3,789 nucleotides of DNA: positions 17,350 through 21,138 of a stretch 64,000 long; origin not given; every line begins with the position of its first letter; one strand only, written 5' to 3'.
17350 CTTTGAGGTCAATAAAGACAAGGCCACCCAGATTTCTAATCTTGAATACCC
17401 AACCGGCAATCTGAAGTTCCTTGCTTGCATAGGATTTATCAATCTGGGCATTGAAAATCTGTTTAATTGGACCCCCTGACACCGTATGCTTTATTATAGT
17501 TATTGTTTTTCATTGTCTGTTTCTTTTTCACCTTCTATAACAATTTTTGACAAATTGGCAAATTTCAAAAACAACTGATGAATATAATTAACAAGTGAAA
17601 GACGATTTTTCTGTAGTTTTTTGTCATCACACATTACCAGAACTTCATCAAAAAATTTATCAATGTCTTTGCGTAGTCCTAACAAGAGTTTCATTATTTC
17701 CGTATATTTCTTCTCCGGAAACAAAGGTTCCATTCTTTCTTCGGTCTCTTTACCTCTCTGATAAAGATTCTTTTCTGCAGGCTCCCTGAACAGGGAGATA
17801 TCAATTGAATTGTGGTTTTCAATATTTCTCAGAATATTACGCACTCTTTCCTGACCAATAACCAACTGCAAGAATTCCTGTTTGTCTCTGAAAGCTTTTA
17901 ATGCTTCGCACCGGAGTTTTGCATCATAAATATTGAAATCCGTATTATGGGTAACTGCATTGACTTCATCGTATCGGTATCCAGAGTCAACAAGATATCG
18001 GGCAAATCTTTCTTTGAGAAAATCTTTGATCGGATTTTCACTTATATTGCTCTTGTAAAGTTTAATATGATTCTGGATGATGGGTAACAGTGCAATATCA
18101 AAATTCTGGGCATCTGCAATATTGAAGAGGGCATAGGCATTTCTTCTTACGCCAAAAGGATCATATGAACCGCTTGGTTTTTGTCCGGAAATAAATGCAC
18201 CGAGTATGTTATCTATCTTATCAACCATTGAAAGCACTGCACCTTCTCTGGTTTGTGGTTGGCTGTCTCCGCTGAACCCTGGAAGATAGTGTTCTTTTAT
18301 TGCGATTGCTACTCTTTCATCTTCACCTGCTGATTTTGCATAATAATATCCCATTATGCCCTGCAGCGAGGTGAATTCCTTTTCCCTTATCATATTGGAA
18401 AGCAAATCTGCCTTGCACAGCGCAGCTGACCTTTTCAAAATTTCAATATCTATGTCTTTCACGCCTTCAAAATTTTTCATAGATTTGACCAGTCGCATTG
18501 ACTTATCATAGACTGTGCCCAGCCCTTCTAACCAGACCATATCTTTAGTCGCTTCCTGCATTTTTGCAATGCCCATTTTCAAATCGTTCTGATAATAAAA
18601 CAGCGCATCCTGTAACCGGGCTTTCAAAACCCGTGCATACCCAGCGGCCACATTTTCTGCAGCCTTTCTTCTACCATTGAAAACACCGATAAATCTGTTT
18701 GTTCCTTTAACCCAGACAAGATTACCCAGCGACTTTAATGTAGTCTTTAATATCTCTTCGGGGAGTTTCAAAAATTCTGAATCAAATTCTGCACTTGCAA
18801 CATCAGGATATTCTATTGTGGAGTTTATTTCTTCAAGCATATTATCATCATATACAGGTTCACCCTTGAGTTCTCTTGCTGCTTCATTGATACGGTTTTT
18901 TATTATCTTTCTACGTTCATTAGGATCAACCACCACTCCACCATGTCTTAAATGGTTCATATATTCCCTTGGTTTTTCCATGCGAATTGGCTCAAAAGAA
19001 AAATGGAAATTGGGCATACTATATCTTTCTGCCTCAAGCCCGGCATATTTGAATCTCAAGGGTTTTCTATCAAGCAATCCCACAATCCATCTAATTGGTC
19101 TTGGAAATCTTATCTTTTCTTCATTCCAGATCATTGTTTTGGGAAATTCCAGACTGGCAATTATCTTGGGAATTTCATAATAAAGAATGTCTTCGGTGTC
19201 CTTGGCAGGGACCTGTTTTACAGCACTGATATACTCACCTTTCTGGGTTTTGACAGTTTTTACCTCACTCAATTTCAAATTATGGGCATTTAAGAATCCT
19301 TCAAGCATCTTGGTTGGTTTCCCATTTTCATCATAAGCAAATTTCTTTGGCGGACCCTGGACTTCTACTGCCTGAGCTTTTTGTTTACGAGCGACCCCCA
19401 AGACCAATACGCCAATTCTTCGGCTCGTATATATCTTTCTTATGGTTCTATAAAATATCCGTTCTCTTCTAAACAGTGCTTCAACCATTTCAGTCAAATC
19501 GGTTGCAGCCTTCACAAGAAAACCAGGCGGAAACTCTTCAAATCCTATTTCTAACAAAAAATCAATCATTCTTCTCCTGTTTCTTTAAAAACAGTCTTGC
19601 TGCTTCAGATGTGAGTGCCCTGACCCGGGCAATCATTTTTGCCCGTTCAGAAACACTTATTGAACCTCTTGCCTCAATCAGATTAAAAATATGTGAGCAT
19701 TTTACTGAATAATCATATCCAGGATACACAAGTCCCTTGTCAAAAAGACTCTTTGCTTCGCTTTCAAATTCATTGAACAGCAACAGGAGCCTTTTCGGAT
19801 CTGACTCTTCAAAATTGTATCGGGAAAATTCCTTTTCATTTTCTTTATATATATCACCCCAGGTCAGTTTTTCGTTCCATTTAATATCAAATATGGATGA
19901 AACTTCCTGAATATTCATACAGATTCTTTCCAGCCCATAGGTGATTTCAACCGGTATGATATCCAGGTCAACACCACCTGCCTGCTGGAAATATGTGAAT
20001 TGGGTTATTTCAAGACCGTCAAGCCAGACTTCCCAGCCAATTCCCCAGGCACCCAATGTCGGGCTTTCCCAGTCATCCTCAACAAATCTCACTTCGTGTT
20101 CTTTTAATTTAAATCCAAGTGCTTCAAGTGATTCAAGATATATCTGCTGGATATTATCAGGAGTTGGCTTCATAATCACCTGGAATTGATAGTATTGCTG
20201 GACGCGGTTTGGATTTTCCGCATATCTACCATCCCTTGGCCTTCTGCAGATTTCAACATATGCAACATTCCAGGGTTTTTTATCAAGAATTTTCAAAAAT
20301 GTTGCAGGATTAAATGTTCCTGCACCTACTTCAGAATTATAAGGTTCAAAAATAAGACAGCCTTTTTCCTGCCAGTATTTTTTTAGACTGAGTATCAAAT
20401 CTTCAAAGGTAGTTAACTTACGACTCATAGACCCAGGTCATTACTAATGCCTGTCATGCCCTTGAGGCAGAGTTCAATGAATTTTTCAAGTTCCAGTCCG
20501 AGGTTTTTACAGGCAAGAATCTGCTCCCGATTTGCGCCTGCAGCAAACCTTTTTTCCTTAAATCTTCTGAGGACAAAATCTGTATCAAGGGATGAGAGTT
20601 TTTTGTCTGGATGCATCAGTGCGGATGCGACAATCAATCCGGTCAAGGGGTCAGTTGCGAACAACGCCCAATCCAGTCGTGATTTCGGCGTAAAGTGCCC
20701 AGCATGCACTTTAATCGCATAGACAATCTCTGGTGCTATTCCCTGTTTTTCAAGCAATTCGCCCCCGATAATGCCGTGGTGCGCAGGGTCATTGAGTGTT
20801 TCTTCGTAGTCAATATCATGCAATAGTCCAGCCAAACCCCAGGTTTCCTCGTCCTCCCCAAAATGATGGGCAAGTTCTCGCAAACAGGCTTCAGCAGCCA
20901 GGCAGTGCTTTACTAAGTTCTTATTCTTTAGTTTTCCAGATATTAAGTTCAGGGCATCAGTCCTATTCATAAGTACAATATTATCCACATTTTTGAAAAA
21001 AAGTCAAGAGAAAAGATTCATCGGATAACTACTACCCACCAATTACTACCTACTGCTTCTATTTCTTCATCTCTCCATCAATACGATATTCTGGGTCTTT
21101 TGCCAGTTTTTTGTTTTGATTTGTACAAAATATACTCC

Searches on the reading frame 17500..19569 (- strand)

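Call 48: search_protein_families(library=pfam, proteins=[window:17500-19569:-], max_evalue=0.00001)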
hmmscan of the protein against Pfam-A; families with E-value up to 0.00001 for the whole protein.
window:17500-19569:- (689 aa): 2 families
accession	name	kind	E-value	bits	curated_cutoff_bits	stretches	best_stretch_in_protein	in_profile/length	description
PF02092.22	tRNA_synt_2f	-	9.8e-159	530.1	29.2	1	4-540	1-535/536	Glycyl-tRNA synthetase beta subunit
PF05746.21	DALR_1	-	3.3e-10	40.5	22.3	1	575-667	7-102/117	DALR anticodon binding domain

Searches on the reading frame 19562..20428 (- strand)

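Call 48: search_protein_families(library=pfam, proteins=[window:19562-20428:-], max_evalue=0.00001)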
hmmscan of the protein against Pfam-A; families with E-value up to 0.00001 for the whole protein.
window:19562-20428:- (288 aa): 1 family
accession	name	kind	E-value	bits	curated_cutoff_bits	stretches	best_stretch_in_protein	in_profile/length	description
PF02091.20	tRNA-synt_2e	-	2e-137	457.4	27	1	8-284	1-277/278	Glycyl-tRNA synthetase alpha subunit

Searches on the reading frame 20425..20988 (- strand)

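Call 48: search_protein_families(library=pfam, proteins=[window:20425-20988:-], max_evalue=0.00001)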
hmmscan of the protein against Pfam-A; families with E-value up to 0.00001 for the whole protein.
window:20425-20988:- (187 aa): 1 family
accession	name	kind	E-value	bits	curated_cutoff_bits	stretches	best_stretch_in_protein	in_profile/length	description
PF01966.28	HD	-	6.9e-08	33.2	22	1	27-106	3-104/116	HD domain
